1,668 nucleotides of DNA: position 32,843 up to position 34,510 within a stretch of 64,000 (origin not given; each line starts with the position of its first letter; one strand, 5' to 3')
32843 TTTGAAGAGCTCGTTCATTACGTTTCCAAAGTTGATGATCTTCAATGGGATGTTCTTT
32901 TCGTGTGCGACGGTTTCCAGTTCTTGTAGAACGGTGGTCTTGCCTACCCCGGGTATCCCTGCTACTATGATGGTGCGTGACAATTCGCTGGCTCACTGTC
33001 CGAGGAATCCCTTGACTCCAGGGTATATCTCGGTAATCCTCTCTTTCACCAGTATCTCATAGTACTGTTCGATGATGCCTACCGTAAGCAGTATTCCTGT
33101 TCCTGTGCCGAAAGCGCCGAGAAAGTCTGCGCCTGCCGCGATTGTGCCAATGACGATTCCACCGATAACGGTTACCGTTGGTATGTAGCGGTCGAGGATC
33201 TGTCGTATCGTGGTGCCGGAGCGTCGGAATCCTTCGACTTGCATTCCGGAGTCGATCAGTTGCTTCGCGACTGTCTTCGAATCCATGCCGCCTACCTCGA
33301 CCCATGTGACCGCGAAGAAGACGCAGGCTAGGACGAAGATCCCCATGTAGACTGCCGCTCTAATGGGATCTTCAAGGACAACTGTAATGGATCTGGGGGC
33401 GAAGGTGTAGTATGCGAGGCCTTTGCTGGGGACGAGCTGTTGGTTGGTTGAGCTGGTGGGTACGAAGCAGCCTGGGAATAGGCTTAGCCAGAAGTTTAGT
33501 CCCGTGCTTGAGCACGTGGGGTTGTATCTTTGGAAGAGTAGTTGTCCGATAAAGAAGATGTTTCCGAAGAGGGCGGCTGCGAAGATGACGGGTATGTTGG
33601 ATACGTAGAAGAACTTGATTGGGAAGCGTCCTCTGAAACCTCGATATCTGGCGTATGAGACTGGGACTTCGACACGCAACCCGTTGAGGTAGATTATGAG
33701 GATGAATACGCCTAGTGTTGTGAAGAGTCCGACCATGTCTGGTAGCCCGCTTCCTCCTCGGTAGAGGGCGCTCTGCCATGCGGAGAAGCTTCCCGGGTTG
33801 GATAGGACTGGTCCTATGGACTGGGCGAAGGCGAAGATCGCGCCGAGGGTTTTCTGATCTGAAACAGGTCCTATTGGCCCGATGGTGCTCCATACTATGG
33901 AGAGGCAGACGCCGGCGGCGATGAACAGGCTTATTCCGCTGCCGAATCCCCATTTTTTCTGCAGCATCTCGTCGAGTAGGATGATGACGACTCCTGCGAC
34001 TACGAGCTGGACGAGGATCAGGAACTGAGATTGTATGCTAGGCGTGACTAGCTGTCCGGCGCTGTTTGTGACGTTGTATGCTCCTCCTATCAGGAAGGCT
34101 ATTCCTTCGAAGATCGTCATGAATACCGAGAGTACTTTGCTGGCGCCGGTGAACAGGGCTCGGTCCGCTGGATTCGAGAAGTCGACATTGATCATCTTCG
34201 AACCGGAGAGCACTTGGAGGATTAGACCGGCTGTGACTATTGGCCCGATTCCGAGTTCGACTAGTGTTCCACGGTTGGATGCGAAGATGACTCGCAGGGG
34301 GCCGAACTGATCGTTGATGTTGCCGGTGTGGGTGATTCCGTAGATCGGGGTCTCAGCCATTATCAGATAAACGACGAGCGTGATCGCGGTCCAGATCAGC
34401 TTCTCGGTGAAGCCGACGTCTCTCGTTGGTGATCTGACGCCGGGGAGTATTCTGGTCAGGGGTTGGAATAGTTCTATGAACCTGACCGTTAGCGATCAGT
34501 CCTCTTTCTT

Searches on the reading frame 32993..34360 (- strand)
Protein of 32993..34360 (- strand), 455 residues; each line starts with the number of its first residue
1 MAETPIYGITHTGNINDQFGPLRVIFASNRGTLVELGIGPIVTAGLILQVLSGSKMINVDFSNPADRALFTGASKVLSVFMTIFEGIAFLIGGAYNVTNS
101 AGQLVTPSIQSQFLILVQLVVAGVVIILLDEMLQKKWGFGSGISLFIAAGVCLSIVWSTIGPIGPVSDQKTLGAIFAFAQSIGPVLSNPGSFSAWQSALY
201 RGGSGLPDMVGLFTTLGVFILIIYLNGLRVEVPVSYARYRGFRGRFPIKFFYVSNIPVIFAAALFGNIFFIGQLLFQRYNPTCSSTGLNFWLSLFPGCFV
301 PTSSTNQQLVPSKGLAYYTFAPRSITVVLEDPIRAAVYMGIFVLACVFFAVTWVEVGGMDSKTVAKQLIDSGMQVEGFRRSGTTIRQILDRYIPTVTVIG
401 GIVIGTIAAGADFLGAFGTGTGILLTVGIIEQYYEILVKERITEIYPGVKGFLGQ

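Call 81: search_protein_families(library=pfam, proteins=[window:32993-34360:-], max_evalue=0.00001)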
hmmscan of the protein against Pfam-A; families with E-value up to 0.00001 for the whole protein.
window:32993-34360:- (455 aa): 2 families
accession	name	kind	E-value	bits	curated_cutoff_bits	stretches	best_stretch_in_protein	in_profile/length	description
PF00344.25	SecY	-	2.9e-67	227.7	32.2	1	32-434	1-306/306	SecY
PF10559.14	Plug_translocon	-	1.7e-09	37.7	22.1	1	1-31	6-35/35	Plug domain of Sec61p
